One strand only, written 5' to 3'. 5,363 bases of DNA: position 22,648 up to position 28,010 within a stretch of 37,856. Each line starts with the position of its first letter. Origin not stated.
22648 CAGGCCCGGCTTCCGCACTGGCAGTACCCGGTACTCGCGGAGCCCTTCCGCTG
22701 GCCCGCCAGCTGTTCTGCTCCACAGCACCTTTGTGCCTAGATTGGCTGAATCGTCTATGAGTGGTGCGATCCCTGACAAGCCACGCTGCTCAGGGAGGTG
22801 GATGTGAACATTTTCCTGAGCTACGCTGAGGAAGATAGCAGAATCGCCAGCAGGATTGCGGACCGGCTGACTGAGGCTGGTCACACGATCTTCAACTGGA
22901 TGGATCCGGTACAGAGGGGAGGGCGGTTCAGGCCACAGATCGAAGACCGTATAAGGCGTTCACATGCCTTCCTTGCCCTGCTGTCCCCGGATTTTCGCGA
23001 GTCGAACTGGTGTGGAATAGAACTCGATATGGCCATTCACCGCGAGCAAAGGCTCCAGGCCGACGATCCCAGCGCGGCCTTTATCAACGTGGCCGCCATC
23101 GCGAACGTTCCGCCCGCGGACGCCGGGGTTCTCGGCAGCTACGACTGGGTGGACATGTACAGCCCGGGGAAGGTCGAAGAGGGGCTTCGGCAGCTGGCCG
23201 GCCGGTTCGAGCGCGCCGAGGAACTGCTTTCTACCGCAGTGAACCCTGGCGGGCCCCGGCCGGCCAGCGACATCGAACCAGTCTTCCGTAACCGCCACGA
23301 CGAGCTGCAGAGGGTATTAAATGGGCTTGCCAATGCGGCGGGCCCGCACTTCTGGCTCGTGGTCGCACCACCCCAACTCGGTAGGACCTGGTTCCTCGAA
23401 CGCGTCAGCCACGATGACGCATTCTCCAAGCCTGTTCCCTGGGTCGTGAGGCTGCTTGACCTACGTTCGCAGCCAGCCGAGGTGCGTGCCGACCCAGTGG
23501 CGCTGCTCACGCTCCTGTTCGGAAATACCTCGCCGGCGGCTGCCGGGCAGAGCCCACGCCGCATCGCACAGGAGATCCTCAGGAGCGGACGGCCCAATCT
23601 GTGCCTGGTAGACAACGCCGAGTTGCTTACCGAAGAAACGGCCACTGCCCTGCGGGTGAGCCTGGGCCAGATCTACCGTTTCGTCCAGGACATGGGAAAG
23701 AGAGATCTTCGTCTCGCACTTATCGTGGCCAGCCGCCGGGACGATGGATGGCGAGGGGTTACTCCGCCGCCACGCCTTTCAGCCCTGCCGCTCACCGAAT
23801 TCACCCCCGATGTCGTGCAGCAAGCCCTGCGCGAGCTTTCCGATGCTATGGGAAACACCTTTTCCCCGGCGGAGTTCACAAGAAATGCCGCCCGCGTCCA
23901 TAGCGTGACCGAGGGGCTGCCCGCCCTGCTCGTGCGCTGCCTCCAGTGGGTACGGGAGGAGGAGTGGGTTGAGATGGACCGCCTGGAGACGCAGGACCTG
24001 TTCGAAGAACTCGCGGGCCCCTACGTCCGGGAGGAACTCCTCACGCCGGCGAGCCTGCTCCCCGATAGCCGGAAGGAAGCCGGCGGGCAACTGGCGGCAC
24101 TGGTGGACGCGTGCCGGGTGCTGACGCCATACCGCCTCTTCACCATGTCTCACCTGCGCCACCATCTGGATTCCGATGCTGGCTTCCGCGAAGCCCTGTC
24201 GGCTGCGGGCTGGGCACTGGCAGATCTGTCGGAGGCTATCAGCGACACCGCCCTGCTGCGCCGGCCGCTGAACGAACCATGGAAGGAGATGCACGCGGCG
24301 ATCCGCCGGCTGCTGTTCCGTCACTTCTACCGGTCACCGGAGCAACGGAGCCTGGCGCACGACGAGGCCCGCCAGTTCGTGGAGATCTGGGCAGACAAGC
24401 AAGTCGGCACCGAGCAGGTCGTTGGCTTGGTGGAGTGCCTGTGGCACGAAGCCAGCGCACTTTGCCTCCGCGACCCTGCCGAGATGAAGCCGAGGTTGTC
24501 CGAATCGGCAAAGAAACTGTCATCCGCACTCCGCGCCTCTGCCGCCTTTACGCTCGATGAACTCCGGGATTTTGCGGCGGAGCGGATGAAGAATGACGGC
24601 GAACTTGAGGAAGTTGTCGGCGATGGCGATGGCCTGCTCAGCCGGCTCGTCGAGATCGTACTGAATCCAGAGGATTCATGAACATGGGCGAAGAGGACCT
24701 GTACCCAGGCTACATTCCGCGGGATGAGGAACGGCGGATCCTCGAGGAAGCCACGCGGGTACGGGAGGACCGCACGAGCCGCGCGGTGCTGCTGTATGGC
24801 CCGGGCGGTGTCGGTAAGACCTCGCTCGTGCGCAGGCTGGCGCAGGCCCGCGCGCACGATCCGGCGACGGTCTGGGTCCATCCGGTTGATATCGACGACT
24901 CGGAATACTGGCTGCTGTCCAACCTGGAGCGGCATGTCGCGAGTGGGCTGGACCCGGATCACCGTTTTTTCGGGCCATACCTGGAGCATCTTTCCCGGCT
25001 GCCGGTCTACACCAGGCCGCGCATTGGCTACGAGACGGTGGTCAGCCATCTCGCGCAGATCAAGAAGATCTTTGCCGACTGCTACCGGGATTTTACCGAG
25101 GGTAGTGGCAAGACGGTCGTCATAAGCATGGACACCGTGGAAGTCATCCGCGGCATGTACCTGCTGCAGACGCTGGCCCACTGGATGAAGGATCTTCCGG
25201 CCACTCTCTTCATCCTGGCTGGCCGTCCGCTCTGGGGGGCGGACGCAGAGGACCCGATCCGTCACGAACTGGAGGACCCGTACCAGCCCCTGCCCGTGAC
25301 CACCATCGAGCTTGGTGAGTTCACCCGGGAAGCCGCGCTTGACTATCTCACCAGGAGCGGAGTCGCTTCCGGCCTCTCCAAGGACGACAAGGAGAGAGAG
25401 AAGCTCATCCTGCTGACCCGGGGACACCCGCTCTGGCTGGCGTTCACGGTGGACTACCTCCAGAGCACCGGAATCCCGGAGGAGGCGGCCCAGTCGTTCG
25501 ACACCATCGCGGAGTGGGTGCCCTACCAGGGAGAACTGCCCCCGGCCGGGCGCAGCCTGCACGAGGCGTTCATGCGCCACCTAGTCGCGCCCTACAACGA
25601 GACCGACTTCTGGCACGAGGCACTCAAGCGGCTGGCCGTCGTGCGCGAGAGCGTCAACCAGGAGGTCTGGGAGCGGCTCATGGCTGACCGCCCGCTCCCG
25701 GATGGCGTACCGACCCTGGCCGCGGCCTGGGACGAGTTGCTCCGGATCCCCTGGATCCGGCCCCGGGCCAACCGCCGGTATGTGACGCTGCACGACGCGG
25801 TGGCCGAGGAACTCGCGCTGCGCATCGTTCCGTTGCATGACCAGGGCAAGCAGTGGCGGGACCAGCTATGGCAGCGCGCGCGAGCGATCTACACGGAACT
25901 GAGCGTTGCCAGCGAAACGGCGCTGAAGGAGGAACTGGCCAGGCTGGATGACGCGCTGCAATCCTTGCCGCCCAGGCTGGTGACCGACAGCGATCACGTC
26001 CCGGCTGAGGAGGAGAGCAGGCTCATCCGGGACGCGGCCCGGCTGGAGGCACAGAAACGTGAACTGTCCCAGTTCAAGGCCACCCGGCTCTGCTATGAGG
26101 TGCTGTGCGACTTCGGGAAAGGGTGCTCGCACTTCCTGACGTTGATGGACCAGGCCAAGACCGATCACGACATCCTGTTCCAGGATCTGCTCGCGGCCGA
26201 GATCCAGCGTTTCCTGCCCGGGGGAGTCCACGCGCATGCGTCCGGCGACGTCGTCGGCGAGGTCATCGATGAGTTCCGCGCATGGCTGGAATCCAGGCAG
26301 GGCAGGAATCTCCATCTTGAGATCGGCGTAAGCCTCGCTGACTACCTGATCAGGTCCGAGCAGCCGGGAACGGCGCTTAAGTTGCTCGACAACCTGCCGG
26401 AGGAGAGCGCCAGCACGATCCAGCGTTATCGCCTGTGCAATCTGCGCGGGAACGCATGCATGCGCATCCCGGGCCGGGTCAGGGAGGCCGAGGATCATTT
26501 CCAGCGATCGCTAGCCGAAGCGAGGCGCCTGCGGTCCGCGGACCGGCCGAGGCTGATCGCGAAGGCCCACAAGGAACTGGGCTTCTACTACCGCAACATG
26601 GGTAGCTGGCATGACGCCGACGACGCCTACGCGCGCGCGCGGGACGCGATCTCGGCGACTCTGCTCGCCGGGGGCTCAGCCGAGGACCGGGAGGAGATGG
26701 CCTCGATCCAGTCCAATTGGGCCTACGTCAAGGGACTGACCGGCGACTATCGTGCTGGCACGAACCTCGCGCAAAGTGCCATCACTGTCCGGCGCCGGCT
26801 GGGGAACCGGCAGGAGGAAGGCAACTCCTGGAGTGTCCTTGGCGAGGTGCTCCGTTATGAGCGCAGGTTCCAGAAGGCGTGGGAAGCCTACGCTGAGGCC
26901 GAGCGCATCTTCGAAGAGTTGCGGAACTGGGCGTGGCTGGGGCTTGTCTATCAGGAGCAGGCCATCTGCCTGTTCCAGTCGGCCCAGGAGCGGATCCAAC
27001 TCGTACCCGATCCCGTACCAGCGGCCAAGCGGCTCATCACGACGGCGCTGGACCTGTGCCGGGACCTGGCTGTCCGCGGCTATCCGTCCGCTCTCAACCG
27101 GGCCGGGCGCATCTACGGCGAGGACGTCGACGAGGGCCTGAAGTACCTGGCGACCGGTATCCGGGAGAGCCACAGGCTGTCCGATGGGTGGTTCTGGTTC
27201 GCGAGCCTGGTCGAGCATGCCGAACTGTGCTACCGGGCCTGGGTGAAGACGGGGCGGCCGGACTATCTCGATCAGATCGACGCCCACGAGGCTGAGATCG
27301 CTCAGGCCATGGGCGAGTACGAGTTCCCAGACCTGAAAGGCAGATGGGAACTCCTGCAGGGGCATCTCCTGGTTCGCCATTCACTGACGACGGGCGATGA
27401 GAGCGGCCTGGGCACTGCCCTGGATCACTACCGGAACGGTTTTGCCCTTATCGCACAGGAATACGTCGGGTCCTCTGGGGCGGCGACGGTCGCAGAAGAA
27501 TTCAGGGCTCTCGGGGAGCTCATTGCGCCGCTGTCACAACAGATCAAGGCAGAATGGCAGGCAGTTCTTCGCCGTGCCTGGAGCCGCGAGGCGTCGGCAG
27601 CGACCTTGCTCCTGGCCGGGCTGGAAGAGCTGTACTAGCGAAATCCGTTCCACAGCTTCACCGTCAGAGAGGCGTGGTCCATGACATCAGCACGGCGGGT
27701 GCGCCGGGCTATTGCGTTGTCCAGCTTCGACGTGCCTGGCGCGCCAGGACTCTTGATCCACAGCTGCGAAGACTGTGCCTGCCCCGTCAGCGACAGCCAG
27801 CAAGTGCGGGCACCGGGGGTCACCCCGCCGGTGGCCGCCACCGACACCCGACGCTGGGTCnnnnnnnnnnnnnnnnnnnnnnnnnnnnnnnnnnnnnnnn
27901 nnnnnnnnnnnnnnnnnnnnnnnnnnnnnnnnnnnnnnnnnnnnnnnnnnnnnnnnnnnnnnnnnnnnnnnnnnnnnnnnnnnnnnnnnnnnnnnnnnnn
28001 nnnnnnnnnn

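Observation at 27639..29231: Radical SAM/SPASM enzyme with an RRE-like domain but no obvious precursor peptide; Cys-rich N-terminal extension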

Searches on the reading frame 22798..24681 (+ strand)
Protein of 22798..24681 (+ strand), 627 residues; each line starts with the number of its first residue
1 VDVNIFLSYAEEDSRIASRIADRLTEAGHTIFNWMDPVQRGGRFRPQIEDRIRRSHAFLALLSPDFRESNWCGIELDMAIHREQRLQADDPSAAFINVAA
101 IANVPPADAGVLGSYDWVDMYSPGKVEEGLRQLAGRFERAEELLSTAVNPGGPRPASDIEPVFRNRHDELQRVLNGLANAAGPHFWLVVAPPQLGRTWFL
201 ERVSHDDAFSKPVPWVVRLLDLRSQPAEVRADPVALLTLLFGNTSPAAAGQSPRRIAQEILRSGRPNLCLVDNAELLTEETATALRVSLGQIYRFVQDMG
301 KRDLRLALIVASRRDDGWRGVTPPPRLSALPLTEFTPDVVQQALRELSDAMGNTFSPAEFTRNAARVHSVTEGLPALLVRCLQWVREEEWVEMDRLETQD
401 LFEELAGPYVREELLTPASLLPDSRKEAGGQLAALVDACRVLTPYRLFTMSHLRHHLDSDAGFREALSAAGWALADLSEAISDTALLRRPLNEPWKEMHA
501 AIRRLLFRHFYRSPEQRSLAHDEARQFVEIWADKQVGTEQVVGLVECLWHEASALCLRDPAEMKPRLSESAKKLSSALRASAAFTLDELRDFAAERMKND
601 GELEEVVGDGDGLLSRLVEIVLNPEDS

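Call 5: search_protein_families(library=ncbifam, proteins=[window:22798-24681:+], max_evalue=0.01)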
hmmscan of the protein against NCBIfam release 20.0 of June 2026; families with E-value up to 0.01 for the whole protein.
window:22798-24681:+ (627 aa): 3 families
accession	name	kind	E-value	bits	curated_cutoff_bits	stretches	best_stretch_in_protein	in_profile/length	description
NF058526.1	Thoeris_type3_ThcB4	equivalog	9.3e-07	28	220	1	5-81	130-207/375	Thoeris type III anti-phage system protein ThcB4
NF042941.1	Retron_TIR_antiphage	equivalog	6.3e-06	25.2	600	1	3-83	340-421/464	TIR domain-containing anti-phage reverse transcriptase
NF040588.1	FxsC_Nterm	equivalog_domain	0.00053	20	130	1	35-90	50-106/182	TIR-like protein FxsC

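Call 6: search_protein_families(library=pfam, proteins=[window:22798-24681:+], max_evalue=0.01)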
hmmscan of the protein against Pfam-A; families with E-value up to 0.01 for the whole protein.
window:22798-24681:+ (627 aa): 2 families
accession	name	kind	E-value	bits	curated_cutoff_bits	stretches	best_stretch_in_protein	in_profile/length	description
PF13676.11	TIR_2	-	9.2e-20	71.8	28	1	5-133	1-121/122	TIR domain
PF01582.25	TIR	-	1.1e-06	28.9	21.3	1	6-85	5-86/179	TIR domain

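Call 7: search_protein_families(library=padloc, proteins=[window:22798-24681:+], max_evalue=0.01)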
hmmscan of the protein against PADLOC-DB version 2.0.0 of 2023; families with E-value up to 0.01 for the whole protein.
window:22798-24681:+ (627 aa): 8 families
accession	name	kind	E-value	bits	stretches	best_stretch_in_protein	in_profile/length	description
PDLC05062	PDC-S66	-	5.7e-09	33.8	1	4-85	150-232/282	-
PDLC02012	SAVED5--SAVED_TIR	-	5.8e-08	30.2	1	4-87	15-96/404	-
PDLC02421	Aga_TIR-PNTD1-PNTD2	-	7.9e-07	26.5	1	4-90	5-91/430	Class I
PDLC00434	ThsB1|ThsB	-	5.9e-06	23.6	1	4-80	140-217/396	TIR-like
PDLC02403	Aga_TIR-PNTD1-PNTD2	-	0.00013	19.2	1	5-86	5-88/443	Class I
PDLC00436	ThsB1|ThsB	-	0.00016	19.2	1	3-79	36-116/183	TIR-like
PDLC00420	ThsB1|ThsB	-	0.00033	17.9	1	4-85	3-88/319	TIR-like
PDLC00417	ThsB1|ThsB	-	0.0074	13.8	0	4-82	168-247/303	TIR-like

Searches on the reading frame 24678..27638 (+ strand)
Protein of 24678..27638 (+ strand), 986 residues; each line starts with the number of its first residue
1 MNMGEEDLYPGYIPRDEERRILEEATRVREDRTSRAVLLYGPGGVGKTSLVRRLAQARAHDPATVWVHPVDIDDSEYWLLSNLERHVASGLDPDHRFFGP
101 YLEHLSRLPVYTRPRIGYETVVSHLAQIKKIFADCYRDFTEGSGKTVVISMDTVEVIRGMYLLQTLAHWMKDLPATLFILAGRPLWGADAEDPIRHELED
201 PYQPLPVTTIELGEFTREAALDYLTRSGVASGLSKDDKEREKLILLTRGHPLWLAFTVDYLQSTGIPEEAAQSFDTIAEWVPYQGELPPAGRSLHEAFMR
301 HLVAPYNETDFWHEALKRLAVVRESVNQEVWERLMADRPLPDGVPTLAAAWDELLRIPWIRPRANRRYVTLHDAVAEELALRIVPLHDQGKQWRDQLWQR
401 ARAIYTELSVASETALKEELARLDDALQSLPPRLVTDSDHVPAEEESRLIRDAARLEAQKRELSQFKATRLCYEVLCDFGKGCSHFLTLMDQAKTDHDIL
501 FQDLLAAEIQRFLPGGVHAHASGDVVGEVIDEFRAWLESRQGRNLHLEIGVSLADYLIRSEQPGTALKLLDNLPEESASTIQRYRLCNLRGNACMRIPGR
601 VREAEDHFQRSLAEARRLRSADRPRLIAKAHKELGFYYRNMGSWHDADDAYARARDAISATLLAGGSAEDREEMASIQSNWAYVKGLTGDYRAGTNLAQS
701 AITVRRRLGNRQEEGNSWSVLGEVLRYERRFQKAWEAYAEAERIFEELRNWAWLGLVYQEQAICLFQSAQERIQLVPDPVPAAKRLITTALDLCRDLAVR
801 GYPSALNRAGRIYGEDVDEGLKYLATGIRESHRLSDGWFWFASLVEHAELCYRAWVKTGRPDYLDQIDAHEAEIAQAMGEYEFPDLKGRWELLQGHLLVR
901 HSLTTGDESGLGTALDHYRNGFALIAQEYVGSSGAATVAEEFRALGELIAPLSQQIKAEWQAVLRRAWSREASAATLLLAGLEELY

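Call 5: search_protein_families(library=ncbifam, proteins=[window:24678-27638:+], max_evalue=0.01)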
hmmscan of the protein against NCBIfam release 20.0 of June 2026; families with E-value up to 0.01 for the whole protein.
window:24678-27638:+ (986 aa): 6 families
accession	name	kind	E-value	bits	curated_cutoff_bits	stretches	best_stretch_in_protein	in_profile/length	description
NF041717.1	HaaA_phane_TPR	equivalog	6.4e-07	27.9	1125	1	608-749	534-666/882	cyclophane-containing RiPP biosynthesis TPR protein HaaT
NF003229.0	PRK04195.1-5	equivalog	2.9e-06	26.3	280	1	30-56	38-66/413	replication factor C large subunit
NF053617.1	SARPRegAfsRStmc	equivalog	7.8e-06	24.1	1430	1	594-757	745-898/986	SARP-family global regulator AfsR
TIGR02928.1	TIGR02928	subfamily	0.0031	16.4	181.3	1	15-87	20-99/366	orc1/cdc6 family replication initiation protein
NF011512.0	PRK14950.1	equivalog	0.0047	16.1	593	0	28-57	32-61/585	DNA polymerase III subunits gamma and tau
NF003226.0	PRK04195.1-1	equivalog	0.0064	15.5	588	0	30-57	36-63/405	replication factor C large subunit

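Call 6: search_protein_families(library=pfam, proteins=[window:24678-27638:+], max_evalue=0.01)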
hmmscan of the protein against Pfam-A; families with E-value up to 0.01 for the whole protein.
window:24678-27638:+ (986 aa): 9 families
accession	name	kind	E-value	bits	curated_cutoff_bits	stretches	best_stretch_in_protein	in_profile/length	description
PF13424.12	TPR_12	-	3e-11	43.8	30.1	2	673-747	1-77/77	Tetratricopeptide repeat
PF13191.12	AAA_16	-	3e-10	41.3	32.6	1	15-155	5-142/167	AAA ATPase domain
PF25199.1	nSTAND_NTPase5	-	9.2e-05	22.7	34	1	13-79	20-90/145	Novel STAND NTPase 5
PF01637.24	ATPase_2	-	0.0004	20.7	33.2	1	23-160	9-125/225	ATPase domain predominantly from Archaea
PF07719.23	TPR_2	-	0.0017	18.8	27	0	628-654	1-27/34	Tetratricopeptide repeat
PF13401.12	AAA_22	-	0.0024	18.6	27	1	33-182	4-122/130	AAA domain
PF00004.35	AAA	-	0.0036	18.2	21.2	0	37-57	1-21/131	ATPase family associated with various cellular activities (AAA)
PF05673.19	DUF815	-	0.0049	16.5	23.8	1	18-74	37-89/249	Protein of unknown function (DUF815)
PF07728.20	AAA_5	-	0.0064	16.9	22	0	37-58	2-23/139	AAA domain (dynein-related subfamily)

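Call 7: search_protein_families(library=padloc, proteins=[window:24678-27638:+], max_evalue=0.01)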
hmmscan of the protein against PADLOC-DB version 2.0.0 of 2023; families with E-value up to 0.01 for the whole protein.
window:24678-27638:+ (986 aa): 0 families

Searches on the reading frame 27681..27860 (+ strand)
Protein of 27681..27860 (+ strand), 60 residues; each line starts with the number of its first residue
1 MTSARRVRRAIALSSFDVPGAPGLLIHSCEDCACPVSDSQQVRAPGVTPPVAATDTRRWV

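Call 97: search_protein_families(library=ncbifam, proteins=[window:27681-27860:+], max_evalue=1)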
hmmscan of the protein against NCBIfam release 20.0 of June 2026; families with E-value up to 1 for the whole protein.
window:27681-27860:+ (60 aa): 1 family
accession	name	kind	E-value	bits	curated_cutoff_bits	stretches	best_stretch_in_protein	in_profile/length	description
NF010268.0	PRK13715.1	equivalog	0.0096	15.9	108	1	21-51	29-59/73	conjugal transfer protein TraR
